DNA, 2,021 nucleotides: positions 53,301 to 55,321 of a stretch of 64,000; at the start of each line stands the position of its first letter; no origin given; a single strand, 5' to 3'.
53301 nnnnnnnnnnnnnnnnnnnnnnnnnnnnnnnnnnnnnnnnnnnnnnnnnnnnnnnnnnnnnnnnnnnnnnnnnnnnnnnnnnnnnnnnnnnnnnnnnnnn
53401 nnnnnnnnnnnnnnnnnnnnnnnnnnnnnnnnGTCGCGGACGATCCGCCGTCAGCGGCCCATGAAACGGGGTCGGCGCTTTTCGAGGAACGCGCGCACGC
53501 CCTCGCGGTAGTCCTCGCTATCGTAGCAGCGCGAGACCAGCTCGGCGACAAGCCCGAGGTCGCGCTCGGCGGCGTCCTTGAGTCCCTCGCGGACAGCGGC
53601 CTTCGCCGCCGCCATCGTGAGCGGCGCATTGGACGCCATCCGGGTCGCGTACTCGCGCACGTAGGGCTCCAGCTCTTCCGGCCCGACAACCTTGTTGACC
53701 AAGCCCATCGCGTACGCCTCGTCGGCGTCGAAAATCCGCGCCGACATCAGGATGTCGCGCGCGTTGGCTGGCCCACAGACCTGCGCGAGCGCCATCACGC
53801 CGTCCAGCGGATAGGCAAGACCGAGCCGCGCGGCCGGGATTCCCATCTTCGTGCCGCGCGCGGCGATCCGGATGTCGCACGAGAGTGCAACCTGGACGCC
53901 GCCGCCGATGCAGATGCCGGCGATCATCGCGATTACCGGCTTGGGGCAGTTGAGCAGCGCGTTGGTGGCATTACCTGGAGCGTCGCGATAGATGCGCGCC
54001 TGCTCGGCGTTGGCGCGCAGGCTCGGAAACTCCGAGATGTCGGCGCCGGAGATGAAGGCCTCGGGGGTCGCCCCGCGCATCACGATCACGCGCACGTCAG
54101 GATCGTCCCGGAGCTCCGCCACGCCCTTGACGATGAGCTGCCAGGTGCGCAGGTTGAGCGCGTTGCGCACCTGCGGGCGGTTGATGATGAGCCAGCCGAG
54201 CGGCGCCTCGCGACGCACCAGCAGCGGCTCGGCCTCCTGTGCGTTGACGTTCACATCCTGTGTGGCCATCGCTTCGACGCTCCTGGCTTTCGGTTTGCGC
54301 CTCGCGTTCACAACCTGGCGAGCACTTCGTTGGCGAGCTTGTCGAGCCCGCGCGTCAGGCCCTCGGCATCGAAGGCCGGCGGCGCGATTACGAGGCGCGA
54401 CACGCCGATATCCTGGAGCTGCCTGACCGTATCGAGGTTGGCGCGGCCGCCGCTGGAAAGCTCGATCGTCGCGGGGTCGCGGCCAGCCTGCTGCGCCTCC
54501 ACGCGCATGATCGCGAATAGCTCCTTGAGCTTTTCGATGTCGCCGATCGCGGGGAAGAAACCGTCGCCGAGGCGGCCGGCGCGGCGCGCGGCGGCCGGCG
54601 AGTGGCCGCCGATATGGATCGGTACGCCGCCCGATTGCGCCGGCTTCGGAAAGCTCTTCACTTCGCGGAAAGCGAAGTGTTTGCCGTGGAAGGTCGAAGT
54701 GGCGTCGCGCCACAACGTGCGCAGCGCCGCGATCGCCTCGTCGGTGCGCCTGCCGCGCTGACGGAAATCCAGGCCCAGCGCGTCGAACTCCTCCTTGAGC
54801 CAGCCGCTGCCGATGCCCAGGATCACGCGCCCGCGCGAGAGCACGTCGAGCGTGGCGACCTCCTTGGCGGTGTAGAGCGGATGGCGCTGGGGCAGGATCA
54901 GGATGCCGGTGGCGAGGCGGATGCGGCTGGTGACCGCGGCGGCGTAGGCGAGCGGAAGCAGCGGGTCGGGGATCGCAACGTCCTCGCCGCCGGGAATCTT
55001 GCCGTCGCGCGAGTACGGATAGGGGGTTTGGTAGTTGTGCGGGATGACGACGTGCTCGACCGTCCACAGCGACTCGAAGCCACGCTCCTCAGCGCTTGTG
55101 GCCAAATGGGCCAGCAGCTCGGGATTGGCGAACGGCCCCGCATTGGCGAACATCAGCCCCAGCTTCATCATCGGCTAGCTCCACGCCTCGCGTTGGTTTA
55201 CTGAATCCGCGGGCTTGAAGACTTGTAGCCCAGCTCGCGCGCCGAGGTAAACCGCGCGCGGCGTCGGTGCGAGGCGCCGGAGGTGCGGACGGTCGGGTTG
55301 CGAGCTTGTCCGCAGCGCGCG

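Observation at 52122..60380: Dense cluster of five luciferase-like (LLM) oxidoreductases with a P450, crotonase, GST and SDR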

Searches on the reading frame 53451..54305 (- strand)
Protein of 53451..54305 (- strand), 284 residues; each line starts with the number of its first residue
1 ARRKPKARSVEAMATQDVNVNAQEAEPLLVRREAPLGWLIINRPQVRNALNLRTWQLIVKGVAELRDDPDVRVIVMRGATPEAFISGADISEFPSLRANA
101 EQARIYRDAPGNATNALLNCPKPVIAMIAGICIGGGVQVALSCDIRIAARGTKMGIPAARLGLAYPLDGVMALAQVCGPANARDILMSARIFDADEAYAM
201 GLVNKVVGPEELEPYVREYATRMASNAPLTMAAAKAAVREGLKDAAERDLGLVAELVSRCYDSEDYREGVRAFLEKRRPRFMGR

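Call 4: search_protein_families(library=pfam, proteins=[window:53451-54305:-])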
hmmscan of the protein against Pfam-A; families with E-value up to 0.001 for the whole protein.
window:53451-54305:- (284 aa): 2 families
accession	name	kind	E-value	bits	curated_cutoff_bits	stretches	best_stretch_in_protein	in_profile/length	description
PF00378.25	ECH_1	-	9.7e-54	182.8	27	1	40-283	10-250/251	Enoyl-CoA hydratase/isomerase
PF16113.10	ECH_2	-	8.5e-30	104.8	27.2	1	37-213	2-178/335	Enoyl-CoA hydratase/isomerase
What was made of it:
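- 53451..54305 (-): Crotonase-fold protein (NCBIfam PRK06127 family) lacking both catalytic glutamates of enoyl-CoA hydratase. Likely start 54269 (272 aa). PF00378, 182.8 bits (call 4).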

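Call 5: search_protein_families(library=ncbifam, proteins=[window:53451-54305:-])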
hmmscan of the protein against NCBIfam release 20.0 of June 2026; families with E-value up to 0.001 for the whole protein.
window:53451-54305:- (284 aa): 73 families (the best 25 are shown)
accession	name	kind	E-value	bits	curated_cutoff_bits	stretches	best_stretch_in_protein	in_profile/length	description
NF004781.0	PRK06127.1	subfamily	1.1e-93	313.8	291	1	21-284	6-269/269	enoyl-CoA hydratase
NF004796.0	PRK06144.1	subfamily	2e-68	230.7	272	1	22-284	4-262/262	enoyl-CoA hydratase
NF004475.0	PRK05809.1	subfamily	5.9e-55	186.6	394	1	27-282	5-258/260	short-chain-enoyl-CoA hydratase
NF051848.1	EnCoAHydtEchA19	equivalog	2.4e-50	171.5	400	1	29-284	3-258/258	enoyl-CoA hydratase EchA19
NF006007.0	PRK08138.1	subfamily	4.6e-47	160.6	355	1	31-284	13-261/261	enoyl-CoA hydratase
NF042430.2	EnCoAhydt_DpgD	equivalog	9.5e-46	156.3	400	1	32-283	3-257/258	enoyl-CoA-hydratase DpgD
NF005803.0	PRK07658.1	equivalog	1.8e-45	155.4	313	1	39-284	15-257/257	enoyl-CoA hydratase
NF008506.0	PRK11423.1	equivalog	2.5e-45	155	257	1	37-284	15-261/261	methylmalonyl-CoA decarboxylase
NF005891.0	PRK07854.1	equivalog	4.7e-45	154.1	237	1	36-284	10-243/243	enoyl-CoA hydratase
NF004857.0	PRK06210.1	equivalog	5.3e-44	150.7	341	1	37-283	20-274/275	enoyl-CoA hydratase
NF005802.0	PRK07657.1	equivalog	3.2e-43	148.1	363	1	38-283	16-259/260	enoyl-CoA hydratase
NF004517.0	PRK05862.1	equivalog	8.8e-42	143.4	396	1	25-282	3-255/257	enoyl-CoA hydratase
NF006699.0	PRK09245.1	subfamily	1.4e-41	142.6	354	1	26-283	3-265/266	crotonase/enoyl-CoA hydratase family protein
NF004795.0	PRK06143.1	subfamily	1.7e-41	142.5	283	1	39-278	22-258/260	enoyl-CoA hydratase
NF006566.0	PRK09076.1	subfamily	5.9e-41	140.8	286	1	30-281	9-257/260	enoyl-CoA hydratase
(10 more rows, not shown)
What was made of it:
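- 53451..54305 (-): PRK06127, 313.8 bits against cut-off 291 (call 5).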

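Call 49: search_solved_structures(query=window:53451-54269:-, max_evalue=1e-25, show_alignments=3)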
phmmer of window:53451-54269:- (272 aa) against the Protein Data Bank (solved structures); distinct sequences matched with E-value up to 1e-25: 52.
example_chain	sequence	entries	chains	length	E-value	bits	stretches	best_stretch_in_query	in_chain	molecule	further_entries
4k2n_A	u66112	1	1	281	1.8e-50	175.1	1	16-270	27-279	Enoyl-CoA hydratase/carnithine racemase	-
4olq_A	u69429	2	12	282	7e-48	166.6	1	15-270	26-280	Enoyl-CoA hydratase/isomerase family protein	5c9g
5z7r_A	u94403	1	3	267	4.8e-45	157.3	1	15-266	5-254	Short-chain-enoyl-CoA hydratase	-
5zai_A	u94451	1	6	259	3e-44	154.7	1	12-272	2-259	3-hydroxypropionyl-coenzyme A dehydratase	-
4wcz_A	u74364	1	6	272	8.3e-40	140.2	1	14-269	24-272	Enoyl-CoA hydratase/isomerase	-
3h81_A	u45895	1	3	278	1.1e-39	139.8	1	11-271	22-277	enoyl-CoA hydratase echA8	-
3q0j_A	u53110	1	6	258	1.5e-39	139.3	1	14-271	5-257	enoyl-CoA hydratase echA8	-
4fjw_D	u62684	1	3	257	1.6e-39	139.2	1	14-271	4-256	Probable enoyl-CoA hydratase echA8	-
3pzk_A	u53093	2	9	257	1.7e-39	139.1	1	14-271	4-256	e enoyl-CoA hydratase echA8 | enoyl-CoA hydratase echA8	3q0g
6lvp_A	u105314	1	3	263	8.1e-39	136.9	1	26-272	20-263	Enoyl-CoA hydratase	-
8uja_B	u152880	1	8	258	1.8e-38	135.8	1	16-269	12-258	T33-fn10: engineered enoyl-CoA hydratase/isomerase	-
1hzd_A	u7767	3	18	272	6e-34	121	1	27-271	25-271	AU-BINDING PROTEIN/ENOYL-COA HYDRATASE | Methylglutaconyl-CoA hydratase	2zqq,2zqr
5jbw_A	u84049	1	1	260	9.4e-34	120.3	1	27-272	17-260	3-hydroxybutyryl-CoA dehydratase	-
5jbx_A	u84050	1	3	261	9.9e-34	120.3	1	23-272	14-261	3-hydroxybutyryl-CoA dehydratase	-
9qwv_A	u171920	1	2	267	1.1e-33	120.2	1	23-270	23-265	Enoyl-CoA hydratase, mitochondrial, putative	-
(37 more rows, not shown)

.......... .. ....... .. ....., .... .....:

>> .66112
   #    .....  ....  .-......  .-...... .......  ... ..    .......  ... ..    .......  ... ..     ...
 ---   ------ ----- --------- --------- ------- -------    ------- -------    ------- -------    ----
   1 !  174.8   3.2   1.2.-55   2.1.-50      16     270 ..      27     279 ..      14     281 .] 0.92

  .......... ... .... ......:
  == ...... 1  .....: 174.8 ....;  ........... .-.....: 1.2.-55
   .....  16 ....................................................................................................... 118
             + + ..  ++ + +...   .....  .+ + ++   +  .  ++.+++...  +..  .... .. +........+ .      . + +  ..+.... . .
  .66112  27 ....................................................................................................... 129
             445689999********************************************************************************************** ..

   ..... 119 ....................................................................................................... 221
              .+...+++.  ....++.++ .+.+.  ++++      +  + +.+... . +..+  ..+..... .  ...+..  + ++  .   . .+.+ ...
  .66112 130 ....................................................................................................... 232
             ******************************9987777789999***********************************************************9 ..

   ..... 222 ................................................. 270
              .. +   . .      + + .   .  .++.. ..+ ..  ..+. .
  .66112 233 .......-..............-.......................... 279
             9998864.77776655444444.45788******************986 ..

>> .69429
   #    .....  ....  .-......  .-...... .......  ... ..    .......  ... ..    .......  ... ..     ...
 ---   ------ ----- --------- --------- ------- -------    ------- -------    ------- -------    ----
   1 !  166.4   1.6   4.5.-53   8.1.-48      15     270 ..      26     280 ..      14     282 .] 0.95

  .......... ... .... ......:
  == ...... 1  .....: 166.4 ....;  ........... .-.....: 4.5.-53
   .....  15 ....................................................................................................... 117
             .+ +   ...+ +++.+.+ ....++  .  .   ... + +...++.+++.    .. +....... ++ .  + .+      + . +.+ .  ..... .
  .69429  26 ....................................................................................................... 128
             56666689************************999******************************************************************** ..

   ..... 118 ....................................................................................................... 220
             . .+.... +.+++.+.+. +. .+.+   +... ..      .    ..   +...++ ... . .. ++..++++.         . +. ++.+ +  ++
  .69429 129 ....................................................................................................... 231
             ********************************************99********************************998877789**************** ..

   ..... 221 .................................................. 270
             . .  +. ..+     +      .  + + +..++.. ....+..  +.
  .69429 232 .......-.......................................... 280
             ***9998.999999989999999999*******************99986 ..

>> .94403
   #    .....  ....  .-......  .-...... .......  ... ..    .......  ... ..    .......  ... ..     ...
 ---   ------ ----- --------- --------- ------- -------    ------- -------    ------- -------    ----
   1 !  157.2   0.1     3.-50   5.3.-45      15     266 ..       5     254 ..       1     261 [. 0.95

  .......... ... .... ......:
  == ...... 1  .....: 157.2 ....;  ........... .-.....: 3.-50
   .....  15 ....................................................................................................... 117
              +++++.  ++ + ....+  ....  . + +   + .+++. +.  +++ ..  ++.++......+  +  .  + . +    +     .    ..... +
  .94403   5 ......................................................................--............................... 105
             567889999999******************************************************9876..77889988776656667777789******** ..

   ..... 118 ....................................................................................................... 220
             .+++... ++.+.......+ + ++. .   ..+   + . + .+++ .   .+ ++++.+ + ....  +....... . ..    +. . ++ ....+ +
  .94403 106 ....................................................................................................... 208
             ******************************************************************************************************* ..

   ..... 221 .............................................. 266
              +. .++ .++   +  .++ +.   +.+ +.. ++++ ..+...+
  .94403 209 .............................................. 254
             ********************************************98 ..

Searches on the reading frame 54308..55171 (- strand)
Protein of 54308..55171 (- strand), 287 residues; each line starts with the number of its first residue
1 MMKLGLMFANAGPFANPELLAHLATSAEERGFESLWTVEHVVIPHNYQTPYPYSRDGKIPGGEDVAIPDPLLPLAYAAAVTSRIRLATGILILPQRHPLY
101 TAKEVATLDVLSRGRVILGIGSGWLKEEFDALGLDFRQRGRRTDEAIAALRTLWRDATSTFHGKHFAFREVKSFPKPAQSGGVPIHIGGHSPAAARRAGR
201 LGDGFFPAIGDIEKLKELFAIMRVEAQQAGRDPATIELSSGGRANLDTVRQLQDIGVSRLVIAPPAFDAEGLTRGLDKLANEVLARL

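Call 4: search_protein_families(library=pfam, proteins=[window:54308-55171:-])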
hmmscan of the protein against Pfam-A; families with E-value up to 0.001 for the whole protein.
window:54308-55171:- (287 aa): 1 family
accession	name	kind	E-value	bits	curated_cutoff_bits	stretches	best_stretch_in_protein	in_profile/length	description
PF00296.26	Bac_luciferase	-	7.2e-60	203.4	27.9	1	20-242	25-226/314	Luciferase-like monooxygenase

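Call 5: search_protein_families(library=ncbifam, proteins=[window:54308-55171:-])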
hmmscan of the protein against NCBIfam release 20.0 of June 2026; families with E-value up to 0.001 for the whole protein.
window:54308-55171:- (287 aa): 33 families (the best 25 are shown)
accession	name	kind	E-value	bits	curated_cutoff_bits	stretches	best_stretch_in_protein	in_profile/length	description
TIGR03619.1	F420_Rv2161c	subfamily_domain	9.6e-82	274.3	166.9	1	22-263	2-246/247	TIGR03619 family F420-dependent LLM class oxidoreductase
TIGR03560.1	F420_Rv1855c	subfamily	9.7e-39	133.5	231.4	1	19-239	14-225/227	TIGR03560 family F420-dependent LLM class oxidoreductase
TIGR03571.1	lucif_BA3436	subfamily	6.9e-32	110.9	303.9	1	21-234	34-233/304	TIGR03571 family LLM class oxidoreductase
TIGR03854.1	F420_MSMEG_3544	hypoth_equivalog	1.4e-28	100.1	295.6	1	69-232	42-204/290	TIGR03854 family LLM class F420-dependent oxidoreductase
TIGR03621.1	F420_MSMEG_2516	subfamily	2.1e-28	99.3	213.15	1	69-198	41-166/295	TIGR03621 family F420-dependent LLM class oxidoreductase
TIGR04021.1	LLM_DMSO2_sfnG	equivalog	3.2e-25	89.3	382.95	1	78-233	71-228/350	dimethylsulfone monooxygenase SfnG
TIGR04020.1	seco_metab_LLM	subfamily_domain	4.3e-24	85.3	244.45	1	67-236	50-221/341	MupA/Atu3671 family FMN-dependent luciferase-like monooxygenase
TIGR04465.1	ArgArg_F420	equivalog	7.4e-24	84.5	470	1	18-245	61-267/364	F420-dependent hydroxymycolic acid dehydrogenase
NF002619.0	PRK02271.1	equivalog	1.4e-23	83.7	276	1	72-206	44-175/329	5,10-methylenetetrahydromethanopterin reductase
TIGR03555.1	F420_mer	equivalog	2.4e-22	79.8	348.7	1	74-240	44-208/325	5,10-methylenetetrahydromethanopterin reductase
TIGR04027.1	LLM_KPN_01858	hypoth_equivalog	2.5e-22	79.3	412.9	1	64-205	48-181/326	putative FMN-dependent luciferase-like monooxygenase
TIGR03557.1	F420_G6P_family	subfamily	2.6e-19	69.5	210.4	1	17-216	12-196/316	TIGR03557 family F420-dependent LLM class oxidoreductase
TIGR03564.1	F420_MSMEG_4879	subfamily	3.3e-19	69.5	234.25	1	69-232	25-188/265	TIGR03564 family F420-dependent LLM class oxidoreductase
TIGR03617.1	F420_MSMEG_2256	subfamily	3.6e-19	68.8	278.15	1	69-239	20-198/318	TIGR03617 family F420-dependent LLM class oxidoreductase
TIGR03554.1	F420_G6P_DH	equivalog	9.6e-18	64.3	420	1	10-237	9-224/331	glucose-6-phosphate dehydrogenase (coenzyme-F420)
TIGR03860.1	FMN_nitrolo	subfamily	3.9e-15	55.6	279.7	2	14-154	25-160/422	NtaA/DmoA family FMN-dependent monooxygenase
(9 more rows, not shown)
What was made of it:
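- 54308..55171 (-): LLM1: TIGR03619 (Rv2161c-family) F420-type LLM oxidoreductase, first gene of the minus-strand unit LLM1-crotonase-P450-DUF192. Facultative in relatives. TIGR03619, 274.3 bits against cut-off 166.9 (call 5).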

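Call 15: search_solved_structures(query=window:54308-55171:-, max_evalue=0.00001)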
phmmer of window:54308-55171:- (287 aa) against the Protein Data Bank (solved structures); distinct sequences matched with E-value up to 0.00001: 34.
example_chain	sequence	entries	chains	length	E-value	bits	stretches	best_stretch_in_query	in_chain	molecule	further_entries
9fp4_A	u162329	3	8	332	7.5e-23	84.5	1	14-236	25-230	F420-dependent hydroxymycolic acid dehydrogenase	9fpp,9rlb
7bip_A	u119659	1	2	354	2.2e-20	76.5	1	67-236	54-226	Luciferase-like monooxygenase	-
8t0u_A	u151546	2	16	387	1.4e-18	70.5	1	78-226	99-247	FMNH(2)-dependent dimethylsulfone monooxygenase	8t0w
5lxe_A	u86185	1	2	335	9.7e-18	67.7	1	76-247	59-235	F420-dependent glucose-6-phosphate dehydrogenase 1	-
1z69_A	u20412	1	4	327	1.9e-17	66.8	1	74-248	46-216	Coenzyme F420-dependent N(5),N(10)-methylenetetrahydromethanopterin reductase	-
8qq8_A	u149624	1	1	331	1.9e-17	66.8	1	74-242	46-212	5,10-methylenetetrahydromethanopterin reductase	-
8qpl_A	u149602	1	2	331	3e-17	66.1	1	74-242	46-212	5,10-methylenetetrahydromethanopterin reductase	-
8qpm_A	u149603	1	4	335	3.1e-17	66.1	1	74-242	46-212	5,10-methylenetetrahydromethanopterin reductase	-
8cbb_A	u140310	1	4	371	9.3e-17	64.5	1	69-238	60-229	Alkanal monooxygenase alpha chain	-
3b4y_A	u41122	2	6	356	2.2e-16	63.3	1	69-227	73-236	PROBABLE F420-DEPENDENT GLUCOSE-6-PHOSPHATE DEHYDROGENASE FGD1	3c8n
8k74_A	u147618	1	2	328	1.2e-15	60.9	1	65-205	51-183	Alkanal monooxygenase alpha chain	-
2b81_A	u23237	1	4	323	2.6e-15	59.8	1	67-205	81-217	Luciferase-like monooxygenase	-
1f07_A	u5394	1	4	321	3.9e-15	59.2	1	74-284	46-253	COENZYME F420-DEPENDENT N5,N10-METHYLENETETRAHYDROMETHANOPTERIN REDUCTASE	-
1ezw_A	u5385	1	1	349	5.7e-15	58.7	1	74-243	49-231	COENZYME F420-DEPENDENT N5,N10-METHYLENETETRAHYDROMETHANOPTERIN REDUCTASE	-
3rao_A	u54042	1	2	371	2.6e-14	56.5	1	75-219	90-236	Putative Luciferase-like Monooxygenase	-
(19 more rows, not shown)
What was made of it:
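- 54308..55171 (-): Nearest structure is the F420-dependent hydroxymycolic acid dehydrogenase 9fp4 (call 15).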
